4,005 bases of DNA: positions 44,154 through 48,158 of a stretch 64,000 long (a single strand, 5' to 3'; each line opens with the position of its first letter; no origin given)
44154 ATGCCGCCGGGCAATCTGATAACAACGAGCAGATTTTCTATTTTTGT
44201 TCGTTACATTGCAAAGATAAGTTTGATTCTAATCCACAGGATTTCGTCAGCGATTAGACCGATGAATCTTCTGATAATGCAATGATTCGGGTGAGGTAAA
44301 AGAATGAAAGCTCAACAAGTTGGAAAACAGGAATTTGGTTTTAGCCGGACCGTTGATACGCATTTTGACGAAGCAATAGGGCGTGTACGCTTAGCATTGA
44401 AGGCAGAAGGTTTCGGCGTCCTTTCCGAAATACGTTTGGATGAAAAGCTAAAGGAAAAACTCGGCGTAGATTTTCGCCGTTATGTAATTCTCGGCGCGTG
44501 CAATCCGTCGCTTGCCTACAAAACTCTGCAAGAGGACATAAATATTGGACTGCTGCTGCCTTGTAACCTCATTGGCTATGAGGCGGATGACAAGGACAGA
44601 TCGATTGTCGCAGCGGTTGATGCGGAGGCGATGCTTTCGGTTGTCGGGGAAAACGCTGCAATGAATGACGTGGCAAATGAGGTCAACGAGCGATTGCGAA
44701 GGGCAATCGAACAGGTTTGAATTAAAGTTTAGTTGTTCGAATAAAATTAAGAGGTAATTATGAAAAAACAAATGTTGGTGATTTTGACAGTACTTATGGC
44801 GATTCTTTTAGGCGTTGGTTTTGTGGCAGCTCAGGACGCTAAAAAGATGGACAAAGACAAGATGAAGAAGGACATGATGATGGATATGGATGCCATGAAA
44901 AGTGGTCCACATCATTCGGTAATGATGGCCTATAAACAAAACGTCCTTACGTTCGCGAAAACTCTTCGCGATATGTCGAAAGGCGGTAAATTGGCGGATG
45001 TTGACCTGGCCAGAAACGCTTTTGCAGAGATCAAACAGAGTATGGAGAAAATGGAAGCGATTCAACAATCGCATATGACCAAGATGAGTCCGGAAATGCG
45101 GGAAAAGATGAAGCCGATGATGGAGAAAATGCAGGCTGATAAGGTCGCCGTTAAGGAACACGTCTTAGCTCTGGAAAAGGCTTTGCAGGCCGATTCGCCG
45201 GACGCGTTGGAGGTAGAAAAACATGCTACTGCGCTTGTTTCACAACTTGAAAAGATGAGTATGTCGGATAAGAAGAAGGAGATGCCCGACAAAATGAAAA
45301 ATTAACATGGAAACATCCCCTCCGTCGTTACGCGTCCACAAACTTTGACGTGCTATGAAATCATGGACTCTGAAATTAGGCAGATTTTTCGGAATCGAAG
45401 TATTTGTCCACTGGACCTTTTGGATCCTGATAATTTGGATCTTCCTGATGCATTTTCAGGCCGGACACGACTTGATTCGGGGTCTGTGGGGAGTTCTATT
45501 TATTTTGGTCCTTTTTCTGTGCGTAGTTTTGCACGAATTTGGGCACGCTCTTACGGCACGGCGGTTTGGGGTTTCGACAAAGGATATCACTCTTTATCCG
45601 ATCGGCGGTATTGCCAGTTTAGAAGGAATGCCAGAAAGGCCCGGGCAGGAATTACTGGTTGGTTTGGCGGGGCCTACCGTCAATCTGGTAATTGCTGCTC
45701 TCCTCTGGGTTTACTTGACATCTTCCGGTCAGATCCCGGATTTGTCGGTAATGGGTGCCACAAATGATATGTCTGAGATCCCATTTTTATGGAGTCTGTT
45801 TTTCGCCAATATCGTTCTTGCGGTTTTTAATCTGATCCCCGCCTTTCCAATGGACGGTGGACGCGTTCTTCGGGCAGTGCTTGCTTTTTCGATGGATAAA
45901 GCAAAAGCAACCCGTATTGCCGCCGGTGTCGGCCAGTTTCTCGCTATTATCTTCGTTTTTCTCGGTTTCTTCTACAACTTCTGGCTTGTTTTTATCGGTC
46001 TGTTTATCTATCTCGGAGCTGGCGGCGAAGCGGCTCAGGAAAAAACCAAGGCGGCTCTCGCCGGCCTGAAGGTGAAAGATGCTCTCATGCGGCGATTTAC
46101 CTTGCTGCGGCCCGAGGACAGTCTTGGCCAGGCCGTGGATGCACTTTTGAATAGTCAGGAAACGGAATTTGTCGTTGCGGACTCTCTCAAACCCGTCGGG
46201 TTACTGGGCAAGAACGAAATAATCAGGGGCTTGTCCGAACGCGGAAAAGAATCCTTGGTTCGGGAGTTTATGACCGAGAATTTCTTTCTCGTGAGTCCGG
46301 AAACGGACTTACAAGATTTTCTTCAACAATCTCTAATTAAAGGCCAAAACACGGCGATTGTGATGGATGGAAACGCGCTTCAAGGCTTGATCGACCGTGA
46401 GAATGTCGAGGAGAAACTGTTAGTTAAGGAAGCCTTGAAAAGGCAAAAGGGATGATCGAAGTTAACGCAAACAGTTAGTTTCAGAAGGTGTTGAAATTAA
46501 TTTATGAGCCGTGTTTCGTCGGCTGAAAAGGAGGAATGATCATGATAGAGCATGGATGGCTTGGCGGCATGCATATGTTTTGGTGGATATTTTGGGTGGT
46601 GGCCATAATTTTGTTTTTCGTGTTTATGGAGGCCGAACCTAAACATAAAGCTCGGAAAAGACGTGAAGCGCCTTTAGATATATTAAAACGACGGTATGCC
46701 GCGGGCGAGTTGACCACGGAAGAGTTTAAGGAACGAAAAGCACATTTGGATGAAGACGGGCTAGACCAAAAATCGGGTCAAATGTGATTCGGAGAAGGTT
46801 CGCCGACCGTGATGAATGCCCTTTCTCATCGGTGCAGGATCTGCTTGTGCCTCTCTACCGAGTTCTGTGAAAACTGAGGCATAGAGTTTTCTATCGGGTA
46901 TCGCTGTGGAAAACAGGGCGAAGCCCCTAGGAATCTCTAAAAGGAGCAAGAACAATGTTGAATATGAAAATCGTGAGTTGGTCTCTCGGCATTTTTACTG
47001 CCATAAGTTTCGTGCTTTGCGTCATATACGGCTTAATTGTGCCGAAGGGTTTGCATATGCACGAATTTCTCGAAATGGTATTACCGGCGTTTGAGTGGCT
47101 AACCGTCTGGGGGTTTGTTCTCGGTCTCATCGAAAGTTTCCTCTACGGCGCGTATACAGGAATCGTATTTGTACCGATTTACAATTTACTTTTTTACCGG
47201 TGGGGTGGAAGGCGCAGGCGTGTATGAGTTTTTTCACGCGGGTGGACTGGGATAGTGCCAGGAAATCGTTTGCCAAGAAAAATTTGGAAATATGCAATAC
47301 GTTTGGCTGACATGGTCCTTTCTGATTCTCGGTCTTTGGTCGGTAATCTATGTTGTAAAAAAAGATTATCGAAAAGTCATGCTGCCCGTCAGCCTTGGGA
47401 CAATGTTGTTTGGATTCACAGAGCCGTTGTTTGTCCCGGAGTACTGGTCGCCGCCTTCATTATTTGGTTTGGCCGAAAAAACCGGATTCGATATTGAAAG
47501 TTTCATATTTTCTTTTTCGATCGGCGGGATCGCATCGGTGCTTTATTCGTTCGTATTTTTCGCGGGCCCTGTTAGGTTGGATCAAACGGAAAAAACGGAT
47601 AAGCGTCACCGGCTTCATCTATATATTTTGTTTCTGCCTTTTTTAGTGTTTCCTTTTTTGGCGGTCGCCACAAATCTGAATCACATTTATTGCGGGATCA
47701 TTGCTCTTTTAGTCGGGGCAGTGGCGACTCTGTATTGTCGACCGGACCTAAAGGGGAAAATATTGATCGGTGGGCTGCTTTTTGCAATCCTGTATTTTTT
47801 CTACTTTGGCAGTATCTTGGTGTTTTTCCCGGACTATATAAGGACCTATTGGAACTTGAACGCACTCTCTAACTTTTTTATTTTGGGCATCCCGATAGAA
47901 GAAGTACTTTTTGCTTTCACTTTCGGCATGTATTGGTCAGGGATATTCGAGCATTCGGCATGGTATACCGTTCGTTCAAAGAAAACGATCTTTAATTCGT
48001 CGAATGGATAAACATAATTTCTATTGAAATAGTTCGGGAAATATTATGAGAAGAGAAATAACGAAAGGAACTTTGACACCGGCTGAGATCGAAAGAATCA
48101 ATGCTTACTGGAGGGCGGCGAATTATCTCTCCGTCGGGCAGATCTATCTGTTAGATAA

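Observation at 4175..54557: ~50 kb block bracketed by tRNA-Arg(CCT) and a perfect 43-nt copy of its 3' half: a tRNA-integrated island with no integrase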

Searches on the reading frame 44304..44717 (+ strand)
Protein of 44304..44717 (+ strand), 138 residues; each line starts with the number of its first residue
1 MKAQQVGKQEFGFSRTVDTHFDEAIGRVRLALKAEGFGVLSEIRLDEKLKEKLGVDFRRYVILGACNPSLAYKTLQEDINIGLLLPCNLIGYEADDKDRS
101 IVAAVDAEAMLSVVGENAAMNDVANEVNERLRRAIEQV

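Call 10: search_protein_families(library=pfam, proteins=[window:44304-44717:+], max_evalue=0.01)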
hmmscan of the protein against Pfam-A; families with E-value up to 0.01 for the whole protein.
window:44304-44717:+ (138 aa): 1 family
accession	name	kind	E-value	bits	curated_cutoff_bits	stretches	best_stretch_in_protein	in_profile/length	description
PF03625.19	DUF302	-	1.7e-19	69.9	23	1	45-106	3-62/63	Domain of unknown function DUF302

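Call 78: list_cluster_members(proteins=[window:44304-44717:+, window:44760-45302:+, window:47292-48008:+, window:52374-53300:-, window:51727-52128:+, window:4567-13203:-, window:16212-18146:+, window:18257-18691:+, window:18794-19606:+, window:22274-22717:+])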
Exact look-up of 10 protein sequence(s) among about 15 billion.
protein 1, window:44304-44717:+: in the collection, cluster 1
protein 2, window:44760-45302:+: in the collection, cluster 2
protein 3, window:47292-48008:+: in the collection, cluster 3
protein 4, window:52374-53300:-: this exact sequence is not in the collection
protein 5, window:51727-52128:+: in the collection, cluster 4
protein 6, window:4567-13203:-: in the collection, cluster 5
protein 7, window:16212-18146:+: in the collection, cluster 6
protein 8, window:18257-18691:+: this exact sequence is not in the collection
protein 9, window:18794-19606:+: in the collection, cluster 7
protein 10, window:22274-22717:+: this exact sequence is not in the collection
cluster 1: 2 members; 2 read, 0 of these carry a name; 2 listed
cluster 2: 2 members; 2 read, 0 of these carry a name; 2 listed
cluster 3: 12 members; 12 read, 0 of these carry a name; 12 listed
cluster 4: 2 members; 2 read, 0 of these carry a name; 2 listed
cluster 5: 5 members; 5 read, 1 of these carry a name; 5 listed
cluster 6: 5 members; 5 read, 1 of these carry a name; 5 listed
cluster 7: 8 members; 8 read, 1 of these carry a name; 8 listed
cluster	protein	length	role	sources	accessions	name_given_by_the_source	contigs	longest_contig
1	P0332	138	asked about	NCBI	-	-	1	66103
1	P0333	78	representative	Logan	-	-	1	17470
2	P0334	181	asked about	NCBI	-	-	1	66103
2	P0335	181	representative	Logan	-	-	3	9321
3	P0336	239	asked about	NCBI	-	-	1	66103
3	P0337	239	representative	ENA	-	-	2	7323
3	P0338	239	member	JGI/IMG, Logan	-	-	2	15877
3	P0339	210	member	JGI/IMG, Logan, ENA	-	-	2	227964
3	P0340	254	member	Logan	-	-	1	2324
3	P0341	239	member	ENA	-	-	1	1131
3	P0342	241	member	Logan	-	-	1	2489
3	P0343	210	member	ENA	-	-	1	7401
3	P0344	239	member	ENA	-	-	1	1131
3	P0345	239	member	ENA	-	-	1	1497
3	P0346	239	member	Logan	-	-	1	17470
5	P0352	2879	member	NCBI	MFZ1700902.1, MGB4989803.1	MAG: glucoamylase family protein [Pyrinomonadaceae bacterium]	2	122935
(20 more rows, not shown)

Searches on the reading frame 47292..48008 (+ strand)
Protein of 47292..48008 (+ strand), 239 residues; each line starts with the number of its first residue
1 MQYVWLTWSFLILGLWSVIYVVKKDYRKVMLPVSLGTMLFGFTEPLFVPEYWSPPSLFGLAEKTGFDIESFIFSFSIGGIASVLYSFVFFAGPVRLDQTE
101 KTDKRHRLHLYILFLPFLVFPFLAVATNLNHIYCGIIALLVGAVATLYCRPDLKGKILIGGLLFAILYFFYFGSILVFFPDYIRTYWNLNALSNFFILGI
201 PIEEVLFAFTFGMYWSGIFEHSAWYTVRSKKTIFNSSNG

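Call 7: search_protein_families(library=pfam, proteins=[window:47292-48008:+], max_evalue=0.01)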
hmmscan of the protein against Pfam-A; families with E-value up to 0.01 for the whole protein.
window:47292-48008:+ (239 aa): 1 family
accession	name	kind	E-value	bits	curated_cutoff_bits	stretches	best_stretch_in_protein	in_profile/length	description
PF18916.5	Lycopene_cyc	-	5.2e-17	62.7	27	1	130-221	1-91/92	Lycopene cyclase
